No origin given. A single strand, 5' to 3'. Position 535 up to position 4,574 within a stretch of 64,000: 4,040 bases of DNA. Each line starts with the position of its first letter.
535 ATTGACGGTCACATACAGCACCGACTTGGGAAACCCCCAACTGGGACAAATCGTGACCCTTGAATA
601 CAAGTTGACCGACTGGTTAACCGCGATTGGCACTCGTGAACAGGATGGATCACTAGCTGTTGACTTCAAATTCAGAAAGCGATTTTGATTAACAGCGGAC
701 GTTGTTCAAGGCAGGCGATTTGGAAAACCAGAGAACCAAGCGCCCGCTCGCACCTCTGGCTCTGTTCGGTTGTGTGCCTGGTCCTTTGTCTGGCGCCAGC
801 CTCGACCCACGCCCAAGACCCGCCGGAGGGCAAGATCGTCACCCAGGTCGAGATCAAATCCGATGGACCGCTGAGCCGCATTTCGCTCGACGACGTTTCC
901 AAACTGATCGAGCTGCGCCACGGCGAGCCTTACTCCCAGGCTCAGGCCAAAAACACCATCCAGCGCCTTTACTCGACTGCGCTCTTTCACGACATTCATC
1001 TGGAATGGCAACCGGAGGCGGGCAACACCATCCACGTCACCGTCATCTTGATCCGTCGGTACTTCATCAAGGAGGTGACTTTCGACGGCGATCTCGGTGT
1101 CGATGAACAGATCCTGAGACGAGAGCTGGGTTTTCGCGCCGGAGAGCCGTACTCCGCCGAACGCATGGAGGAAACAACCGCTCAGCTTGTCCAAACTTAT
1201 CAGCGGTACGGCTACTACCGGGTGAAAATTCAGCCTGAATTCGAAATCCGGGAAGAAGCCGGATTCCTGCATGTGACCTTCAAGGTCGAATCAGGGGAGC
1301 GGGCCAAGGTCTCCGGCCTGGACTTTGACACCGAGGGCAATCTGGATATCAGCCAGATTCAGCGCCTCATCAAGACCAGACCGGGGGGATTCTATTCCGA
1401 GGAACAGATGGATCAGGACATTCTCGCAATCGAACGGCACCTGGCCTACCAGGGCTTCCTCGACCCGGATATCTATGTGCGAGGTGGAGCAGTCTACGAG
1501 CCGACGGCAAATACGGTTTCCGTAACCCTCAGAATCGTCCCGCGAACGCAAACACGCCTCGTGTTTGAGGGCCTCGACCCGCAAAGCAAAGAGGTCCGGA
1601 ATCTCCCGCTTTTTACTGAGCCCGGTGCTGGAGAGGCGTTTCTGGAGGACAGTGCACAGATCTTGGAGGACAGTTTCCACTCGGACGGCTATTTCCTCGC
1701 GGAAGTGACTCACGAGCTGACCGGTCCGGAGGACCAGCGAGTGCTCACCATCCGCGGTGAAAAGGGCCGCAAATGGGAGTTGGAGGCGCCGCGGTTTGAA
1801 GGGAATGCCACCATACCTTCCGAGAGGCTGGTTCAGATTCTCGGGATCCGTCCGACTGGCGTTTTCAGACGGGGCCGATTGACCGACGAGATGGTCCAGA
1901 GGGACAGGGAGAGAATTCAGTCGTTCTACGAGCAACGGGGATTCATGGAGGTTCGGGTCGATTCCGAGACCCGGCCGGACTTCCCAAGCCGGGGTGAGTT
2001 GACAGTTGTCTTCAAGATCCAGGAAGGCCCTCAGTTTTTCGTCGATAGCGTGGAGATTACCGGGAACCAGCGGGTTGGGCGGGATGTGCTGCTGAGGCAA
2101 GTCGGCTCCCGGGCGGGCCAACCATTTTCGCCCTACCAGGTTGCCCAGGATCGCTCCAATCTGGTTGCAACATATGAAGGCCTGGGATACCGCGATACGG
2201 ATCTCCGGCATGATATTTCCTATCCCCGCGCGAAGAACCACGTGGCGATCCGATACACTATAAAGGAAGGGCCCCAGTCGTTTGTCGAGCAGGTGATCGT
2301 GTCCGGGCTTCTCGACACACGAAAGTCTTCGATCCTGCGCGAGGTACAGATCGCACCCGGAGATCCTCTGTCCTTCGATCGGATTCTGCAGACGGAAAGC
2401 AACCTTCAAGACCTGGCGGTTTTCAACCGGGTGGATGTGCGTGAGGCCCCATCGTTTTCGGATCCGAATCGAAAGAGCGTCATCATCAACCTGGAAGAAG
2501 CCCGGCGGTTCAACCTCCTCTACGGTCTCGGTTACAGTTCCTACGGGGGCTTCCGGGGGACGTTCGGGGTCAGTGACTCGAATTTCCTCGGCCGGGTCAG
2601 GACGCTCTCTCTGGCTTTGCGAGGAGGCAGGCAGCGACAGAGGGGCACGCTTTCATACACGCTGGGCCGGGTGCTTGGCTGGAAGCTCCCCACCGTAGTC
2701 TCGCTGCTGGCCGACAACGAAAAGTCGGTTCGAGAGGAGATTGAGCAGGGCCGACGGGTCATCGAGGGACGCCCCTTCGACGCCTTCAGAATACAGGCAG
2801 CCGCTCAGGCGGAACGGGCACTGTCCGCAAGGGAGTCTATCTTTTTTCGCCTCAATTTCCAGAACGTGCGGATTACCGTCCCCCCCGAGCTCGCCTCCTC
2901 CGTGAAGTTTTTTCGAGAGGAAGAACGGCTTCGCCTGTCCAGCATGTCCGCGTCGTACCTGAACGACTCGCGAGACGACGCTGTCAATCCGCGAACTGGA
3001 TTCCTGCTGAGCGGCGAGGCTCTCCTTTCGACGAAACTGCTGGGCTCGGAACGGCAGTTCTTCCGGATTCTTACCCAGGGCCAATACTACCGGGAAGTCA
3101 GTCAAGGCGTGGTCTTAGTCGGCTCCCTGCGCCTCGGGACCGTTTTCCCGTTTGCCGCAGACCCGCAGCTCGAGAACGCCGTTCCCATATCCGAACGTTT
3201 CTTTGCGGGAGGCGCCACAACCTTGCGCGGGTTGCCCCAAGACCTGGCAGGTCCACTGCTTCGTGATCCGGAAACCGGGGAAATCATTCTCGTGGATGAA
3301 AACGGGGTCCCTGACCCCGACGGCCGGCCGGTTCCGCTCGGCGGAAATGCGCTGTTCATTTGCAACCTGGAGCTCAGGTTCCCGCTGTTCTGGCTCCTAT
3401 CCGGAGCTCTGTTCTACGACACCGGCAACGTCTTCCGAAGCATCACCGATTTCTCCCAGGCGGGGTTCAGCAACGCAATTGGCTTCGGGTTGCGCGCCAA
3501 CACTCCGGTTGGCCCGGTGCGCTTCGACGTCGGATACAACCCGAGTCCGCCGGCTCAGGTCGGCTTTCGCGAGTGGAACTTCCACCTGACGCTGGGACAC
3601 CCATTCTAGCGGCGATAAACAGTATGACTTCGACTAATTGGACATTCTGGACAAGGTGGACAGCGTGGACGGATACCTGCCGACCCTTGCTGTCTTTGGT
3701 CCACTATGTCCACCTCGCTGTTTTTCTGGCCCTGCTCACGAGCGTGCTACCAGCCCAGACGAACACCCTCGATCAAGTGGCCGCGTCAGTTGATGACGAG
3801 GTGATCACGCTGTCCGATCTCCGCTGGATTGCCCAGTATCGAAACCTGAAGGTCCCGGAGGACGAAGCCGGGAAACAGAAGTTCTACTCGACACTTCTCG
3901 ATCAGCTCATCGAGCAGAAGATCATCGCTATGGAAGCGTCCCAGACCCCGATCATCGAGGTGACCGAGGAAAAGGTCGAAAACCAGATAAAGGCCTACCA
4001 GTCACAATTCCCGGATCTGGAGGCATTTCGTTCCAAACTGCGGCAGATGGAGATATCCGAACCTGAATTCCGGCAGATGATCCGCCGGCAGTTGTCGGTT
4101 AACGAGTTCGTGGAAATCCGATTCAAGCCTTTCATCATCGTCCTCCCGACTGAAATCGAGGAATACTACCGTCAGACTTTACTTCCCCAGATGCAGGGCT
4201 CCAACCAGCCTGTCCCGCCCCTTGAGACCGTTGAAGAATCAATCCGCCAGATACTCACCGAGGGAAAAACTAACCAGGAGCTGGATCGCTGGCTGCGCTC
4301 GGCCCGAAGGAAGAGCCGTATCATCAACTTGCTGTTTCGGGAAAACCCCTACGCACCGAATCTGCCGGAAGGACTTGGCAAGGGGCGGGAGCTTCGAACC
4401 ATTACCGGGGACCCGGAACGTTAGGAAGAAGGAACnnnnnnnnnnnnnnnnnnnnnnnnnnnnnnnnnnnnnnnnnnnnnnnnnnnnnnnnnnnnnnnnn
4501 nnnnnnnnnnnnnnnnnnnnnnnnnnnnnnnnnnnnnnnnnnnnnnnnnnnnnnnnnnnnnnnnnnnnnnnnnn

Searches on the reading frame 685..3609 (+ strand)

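Call 60: search_protein_families(library=pfam, proteins=[window:685-3609:+], max_evalue=0.00001)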
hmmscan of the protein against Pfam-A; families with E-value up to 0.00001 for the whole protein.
window:685-3609:+ (974 aa): 2 families
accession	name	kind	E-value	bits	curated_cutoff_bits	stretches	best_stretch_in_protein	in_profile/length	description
PF07244.20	POTRA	-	2.6e-64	214.3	21.3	5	126-204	1-79/79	Surface antigen variable number repeat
PF01103.29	Omp85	-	1.5e-35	123.7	24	1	633-974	1-325/325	Omp85 superfamily domain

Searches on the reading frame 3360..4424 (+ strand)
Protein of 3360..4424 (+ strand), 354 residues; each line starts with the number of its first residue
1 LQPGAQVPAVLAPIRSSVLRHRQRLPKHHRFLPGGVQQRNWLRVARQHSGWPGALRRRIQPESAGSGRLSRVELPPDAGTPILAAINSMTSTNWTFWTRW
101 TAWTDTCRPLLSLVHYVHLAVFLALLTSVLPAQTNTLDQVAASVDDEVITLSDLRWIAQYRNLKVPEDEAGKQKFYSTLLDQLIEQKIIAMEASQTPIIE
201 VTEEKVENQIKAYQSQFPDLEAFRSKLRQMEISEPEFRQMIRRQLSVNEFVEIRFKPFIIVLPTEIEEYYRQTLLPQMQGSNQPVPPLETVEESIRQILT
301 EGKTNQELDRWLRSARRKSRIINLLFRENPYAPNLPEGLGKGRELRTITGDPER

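Call 60: search_protein_families(library=pfam, proteins=[window:3360-4424:+], max_evalue=0.00001)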
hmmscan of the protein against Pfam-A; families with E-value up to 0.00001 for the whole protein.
window:3360-4424:+ (354 aa): 2 families
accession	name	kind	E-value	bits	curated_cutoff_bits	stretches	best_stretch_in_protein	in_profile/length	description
PF13624.11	SurA_N_3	-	8.7e-11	42.4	27.2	1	132-249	33-160/162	SurA-like N-terminal domain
PF09312.16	SurA_N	-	5.3e-07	30.2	30.8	1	137-248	1-115/118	SurA N-terminal domain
